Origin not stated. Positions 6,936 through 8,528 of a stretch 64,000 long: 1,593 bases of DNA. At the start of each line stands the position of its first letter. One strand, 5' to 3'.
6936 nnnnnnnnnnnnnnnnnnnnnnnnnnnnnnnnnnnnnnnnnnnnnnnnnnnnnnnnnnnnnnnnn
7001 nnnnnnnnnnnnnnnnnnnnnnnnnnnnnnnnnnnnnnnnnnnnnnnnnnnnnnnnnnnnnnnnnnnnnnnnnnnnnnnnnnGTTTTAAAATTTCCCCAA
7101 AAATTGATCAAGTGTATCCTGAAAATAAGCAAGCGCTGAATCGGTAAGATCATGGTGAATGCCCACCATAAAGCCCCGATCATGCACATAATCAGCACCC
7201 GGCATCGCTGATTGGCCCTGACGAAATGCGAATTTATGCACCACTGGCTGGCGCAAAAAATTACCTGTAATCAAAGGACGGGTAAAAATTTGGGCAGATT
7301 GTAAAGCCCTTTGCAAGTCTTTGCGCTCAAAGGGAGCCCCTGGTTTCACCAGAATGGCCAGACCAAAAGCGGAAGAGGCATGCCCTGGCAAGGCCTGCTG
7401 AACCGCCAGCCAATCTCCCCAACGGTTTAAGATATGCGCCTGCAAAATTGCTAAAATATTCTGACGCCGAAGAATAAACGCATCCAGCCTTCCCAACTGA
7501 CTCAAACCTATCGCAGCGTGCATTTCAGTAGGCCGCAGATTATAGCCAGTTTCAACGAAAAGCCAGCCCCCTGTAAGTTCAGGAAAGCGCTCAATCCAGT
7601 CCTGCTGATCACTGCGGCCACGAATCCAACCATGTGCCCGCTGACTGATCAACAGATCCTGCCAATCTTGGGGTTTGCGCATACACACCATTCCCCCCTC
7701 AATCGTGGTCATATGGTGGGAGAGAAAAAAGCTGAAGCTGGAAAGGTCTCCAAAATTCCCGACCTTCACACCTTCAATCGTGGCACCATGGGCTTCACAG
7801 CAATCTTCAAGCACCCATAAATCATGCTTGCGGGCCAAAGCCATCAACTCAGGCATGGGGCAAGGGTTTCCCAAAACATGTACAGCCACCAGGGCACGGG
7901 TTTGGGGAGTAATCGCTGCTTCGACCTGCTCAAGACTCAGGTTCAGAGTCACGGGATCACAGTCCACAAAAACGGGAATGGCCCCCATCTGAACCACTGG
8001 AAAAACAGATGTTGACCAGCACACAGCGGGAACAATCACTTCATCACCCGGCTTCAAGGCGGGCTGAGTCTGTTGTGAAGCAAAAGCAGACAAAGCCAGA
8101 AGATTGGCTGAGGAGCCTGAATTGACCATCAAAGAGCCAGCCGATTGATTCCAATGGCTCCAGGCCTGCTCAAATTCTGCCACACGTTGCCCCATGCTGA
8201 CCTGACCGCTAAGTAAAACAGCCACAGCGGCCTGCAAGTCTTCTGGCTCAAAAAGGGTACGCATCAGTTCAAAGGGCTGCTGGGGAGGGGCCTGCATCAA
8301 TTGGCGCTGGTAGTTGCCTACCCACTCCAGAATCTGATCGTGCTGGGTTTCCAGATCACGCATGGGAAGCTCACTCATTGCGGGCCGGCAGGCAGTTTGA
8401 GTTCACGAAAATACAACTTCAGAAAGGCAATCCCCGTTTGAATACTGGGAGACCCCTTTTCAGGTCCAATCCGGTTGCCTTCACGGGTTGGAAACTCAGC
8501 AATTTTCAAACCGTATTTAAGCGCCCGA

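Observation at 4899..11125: Arn-like lipid-carrier glycan modification operon built on GDP-6-deoxyhexose chemistry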

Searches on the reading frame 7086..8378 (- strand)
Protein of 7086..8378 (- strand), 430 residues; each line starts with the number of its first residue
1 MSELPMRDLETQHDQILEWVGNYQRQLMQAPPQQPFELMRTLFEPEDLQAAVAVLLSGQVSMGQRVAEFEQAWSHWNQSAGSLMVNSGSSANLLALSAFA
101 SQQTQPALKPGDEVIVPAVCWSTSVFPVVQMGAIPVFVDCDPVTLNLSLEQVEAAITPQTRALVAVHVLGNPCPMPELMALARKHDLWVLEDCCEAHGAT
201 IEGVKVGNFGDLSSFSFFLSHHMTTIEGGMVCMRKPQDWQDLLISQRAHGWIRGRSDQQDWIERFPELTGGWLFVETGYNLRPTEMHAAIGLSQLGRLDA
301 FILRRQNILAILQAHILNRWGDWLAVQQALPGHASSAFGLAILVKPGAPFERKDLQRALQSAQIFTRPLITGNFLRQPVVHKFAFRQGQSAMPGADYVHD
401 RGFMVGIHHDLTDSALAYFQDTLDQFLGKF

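Call 3: search_protein_families(library=pfam, proteins=[window:7086-8378:-], max_evalue=0.01)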
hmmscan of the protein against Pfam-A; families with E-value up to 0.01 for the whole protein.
window:7086-8378:- (430 aa): 3 families
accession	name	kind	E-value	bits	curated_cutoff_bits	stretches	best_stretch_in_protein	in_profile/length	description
PF01041.23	DegT_DnrJ_EryC1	-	2e-82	277.7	19.8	1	45-418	5-354/360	DegT/DnrJ/EryC1/StrS aminotransferase family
PF01053.26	Cys_Met_Meta_PP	-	0.00018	20.6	27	1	68-250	56-230/381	Cys/Met metabolism PLP-dependent enzyme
PF00266.25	Aminotran_5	-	0.0028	17.1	21.5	1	95-196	78-179/371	Aminotransferase class-V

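Call 4: search_protein_families(library=ncbifam, proteins=[window:7086-8378:-], max_evalue=0.01)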
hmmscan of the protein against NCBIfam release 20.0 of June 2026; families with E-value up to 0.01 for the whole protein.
window:7086-8378:- (430 aa): 22 families
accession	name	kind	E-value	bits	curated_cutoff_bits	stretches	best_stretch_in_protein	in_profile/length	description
NF011936.0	PRK15407.1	equivalog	4.9e-93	312.2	423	1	10-428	7-437/440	lipopolysaccharide biosynthesis protein RfbH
TIGR03588.1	PseC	equivalog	3.6e-53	180.8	423.5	1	42-425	8-378/380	UDP-4-amino-4,6-dideoxy-N-acetyl-beta-L-altrosamine transaminase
TIGR04181.1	NHT_00031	hypoth_equivalog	1.3e-40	139.4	420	1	46-371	11-327/359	LegC family aminotransferase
NF008658.2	PRK11658.1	equivalog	7e-38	130.2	631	1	39-407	8-357/379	UDP-4-amino-4-deoxy-L-arabinose aminotransferase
NF008687.0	PRK11706.1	equivalog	9.1e-35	120.1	375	1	107-314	67-265/375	dTDP-4-amino-4,6-dideoxygalactose transaminase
TIGR02379.1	ECA_wecE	subfamily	5.1e-28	97.9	434.85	1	107-237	67-198/376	dTDP-4-amino-4,6-dideoxy-D-glucose transaminase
TIGR04427.1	PLP_DesI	equivalog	4.2e-27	95.3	650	1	112-233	91-212/390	dTDP-4-dehydro-6-deoxyglucose aminotransferase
NF004770.0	PRK06108.1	subfamily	6.7e-08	31.7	422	1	104-192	113-209/396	pyridoxal phosphate-dependent aminotransferase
NF006488.0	PRK08912.1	equivalog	1.3e-07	30.9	498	1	62-199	68-193/387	aminotransferase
NF005817.0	PRK07683.1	equivalog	6.7e-07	28.3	575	1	106-167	108-169/387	aminotransferase A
NF004769.0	PRK06107.1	equivalog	8.4e-06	24.8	617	1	107-164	113-171/402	aspartate transaminase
NF005305.0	PRK06836.1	equivalog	1.3e-05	24.6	376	1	31-164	48-175/396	pyridoxal phosphate-dependent aminotransferase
NF004621.0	PRK05957.1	equivalog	3.1e-05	22.9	498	1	81-167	90-168/389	pyridoxal phosphate-dependent aminotransferase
NF041364.1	GntC_guanitoxin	equivalog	8.1e-05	21.7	415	1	58-192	38-173/356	guanitoxin biosynthesis PLP-dependent (S)-gamma-hydroxy-L-arginine cyclodehydratase GntC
NF006569.0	PRK09082.1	subfamily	0.00017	20.8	420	1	79-173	90-176/386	methionine aminotransferase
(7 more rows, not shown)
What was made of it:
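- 7086..8378 (-): ColD-type PMP-dependent NDP-4-keto-6-deoxyhexose 3-dehydratase (430 aa). DegT fold, but not an aminotransferase. RfbH NF011936 scores 312 bits (call 4).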

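Call 9: search_solved_structures(query=window:7086-8378:-, max_evalue=1e-10, show_alignments=2)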
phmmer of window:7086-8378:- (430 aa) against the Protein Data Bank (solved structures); distinct sequences matched with E-value up to 1e-10: 55.
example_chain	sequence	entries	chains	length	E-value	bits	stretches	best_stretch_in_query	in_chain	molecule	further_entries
2gms_A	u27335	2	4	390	4.7e-66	226.5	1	44-420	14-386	Putative pyridoxamine 5-phosphate-dependent dehydrase, Wbdk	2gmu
3b8x_A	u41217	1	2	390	4.5e-65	223.3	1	44-420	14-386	Pyridoxamine 5-phosphate-dependent dehydrase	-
2r0t_A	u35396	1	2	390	8.5e-65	222.3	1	44-420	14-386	Pyridoxamine 5-phosphate-dependent dehydrase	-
3gr9_A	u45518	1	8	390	2.2e-64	221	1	44-420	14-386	ColD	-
3bcx_A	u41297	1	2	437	5.4e-63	216.4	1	13-428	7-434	CDP-6-deoxy-L-threo-D-glycero-4-hexulose-3-dehydrase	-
3bb8_A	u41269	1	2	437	9.6e-62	212.3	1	13-428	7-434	CDP-4-keto-6-deoxy-D-glucose-3-dehydrase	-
9wvy_A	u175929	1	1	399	1.5e-42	149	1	40-352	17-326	Putative NDP-4-keto-6-deoxyglucose-3-dehydratase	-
3bn1_A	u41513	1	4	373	1.3e-40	142.7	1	61-381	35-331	Perosamine synthetase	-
3dr7_A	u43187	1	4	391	1.5e-40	142.4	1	61-381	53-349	Putative perosamine synthetase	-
3dr4_A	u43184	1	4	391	2.1e-40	142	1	61-381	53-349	Putative perosamine synthetase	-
7l7x_AAA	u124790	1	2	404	7.4e-40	140.2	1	47-314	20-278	DegT/DnrJ/EryC1/StrS aminotransferase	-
4lc3_A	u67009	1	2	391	1e-39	139.7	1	32-390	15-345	Putative UDP-4-amino-4-deoxy-l-arabinose--oxoglutarate aminotransferase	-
7b0m_AAA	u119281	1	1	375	2e-37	132.2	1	61-342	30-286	Sugar aminotransferase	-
1mdo_A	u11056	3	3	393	4.4e-33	117.9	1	40-311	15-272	ArnB aminotransferase | UDP-4-amino-4-deoxy-L-arabinose--oxoglutarate aminotransferase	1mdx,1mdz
4oca_A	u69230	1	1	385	5.9e-33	117.4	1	40-311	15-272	UDP-4-amino-4-deoxy-L-arabinose--oxoglutarate aminotransferase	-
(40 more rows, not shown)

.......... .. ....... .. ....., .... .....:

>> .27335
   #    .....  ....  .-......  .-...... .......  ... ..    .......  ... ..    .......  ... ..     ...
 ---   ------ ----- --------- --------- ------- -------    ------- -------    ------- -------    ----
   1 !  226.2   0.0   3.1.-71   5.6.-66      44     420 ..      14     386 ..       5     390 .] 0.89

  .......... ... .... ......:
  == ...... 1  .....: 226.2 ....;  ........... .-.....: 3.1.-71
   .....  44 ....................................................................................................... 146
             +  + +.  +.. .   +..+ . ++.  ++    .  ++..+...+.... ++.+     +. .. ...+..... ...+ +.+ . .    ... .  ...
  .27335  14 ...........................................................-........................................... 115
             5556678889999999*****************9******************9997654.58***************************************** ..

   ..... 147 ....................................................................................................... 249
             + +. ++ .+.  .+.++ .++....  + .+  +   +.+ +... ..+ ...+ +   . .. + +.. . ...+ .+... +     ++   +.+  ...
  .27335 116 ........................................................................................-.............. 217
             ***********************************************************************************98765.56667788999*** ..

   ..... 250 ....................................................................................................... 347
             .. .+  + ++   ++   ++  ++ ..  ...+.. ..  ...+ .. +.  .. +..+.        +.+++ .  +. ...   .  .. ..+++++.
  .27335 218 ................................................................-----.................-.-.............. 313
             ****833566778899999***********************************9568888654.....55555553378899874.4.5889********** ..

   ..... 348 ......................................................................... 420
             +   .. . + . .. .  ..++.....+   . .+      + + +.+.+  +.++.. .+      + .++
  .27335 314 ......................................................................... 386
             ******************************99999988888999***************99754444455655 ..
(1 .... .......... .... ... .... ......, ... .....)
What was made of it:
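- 7086..8378 (-): PDB ColD 2gms 4.7e-66, E1 3bcx 5.4e-63, perosamine synthase 1.3e-40 (call 9).
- Similarity to perosamine synthase and ArnB is more than 20 orders of magnitude weaker (call 9).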

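Call 76: search_solved_structures(query=window:7086-8378:-, max_evalue=1e-60, show_alignments=5)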
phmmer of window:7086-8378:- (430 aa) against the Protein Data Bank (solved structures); distinct sequences matched with E-value up to 1e-60: 6.
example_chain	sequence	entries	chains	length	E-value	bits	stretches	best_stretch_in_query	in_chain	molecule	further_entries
2gms_A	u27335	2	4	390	4.7e-66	226.5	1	44-420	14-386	Putative pyridoxamine 5-phosphate-dependent dehydrase, Wbdk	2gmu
3b8x_A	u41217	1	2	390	4.5e-65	223.3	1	44-420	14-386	Pyridoxamine 5-phosphate-dependent dehydrase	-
2r0t_A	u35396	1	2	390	8.5e-65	222.3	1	44-420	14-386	Pyridoxamine 5-phosphate-dependent dehydrase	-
3gr9_A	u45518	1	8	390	2.2e-64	221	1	44-420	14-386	ColD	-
3bcx_A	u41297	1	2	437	5.4e-63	216.4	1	13-428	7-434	CDP-6-deoxy-L-threo-D-glycero-4-hexulose-3-dehydrase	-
3bb8_A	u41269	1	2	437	9.6e-62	212.3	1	13-428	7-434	CDP-4-keto-6-deoxy-D-glucose-3-dehydrase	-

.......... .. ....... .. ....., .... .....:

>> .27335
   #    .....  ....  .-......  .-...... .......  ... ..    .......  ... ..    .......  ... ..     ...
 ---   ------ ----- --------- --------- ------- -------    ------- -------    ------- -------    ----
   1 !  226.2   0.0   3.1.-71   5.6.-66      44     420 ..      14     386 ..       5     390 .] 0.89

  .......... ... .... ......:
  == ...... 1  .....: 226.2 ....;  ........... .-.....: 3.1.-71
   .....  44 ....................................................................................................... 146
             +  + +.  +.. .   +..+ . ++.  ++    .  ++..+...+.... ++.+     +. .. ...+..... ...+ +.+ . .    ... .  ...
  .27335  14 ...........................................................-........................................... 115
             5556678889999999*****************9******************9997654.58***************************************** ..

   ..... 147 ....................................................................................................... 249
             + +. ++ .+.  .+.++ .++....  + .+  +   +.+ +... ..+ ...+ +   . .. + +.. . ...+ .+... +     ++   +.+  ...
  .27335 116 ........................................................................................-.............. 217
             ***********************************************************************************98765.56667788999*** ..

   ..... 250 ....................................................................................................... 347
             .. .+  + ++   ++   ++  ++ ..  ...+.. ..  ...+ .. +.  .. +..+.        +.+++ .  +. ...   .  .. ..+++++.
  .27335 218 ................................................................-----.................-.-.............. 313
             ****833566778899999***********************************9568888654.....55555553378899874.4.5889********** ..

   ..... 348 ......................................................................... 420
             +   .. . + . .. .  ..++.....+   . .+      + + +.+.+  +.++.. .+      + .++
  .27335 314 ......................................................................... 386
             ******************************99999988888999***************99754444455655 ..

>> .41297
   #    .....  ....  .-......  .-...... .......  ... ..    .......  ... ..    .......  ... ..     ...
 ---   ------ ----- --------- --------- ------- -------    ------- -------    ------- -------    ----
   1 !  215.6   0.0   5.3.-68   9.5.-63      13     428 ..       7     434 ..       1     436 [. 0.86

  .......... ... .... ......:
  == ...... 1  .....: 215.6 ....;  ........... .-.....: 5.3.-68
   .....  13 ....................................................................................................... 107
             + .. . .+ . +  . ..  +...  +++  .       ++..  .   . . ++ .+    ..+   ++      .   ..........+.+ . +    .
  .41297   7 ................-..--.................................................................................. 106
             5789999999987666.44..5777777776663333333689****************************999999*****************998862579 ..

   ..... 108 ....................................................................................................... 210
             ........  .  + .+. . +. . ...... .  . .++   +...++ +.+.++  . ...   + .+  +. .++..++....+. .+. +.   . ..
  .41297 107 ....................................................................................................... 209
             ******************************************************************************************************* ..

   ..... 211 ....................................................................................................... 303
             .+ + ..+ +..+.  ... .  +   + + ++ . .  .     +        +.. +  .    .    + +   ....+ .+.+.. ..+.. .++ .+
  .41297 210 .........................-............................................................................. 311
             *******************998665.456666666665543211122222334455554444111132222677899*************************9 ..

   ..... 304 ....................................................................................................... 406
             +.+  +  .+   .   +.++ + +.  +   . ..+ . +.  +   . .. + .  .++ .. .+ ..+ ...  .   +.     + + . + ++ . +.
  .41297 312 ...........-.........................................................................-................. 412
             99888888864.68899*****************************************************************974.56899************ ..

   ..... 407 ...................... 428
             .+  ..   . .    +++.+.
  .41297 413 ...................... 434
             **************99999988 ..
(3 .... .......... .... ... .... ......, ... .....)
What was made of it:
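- On GDP-colitose biosynthesis (Gmd/ColD/ColC): PDB mutants H188N and H188K mark the position (calls 9, 76). The E1 segment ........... aligns with the Cys-free sequence gwir..grsdqqdw (call 76).
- Closest known: GDP-L-colitose pathway. Same: ColD is the best PDB match of the DegT-fold protein, with the diagnostic His188 conserved (calls 9, 76).
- Tried and rejected: Rejected on the active-site His and the ranking of PDB hits (calls 9, 76). Rejected: the Cys motif is absent and Gmd is present (call 76).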
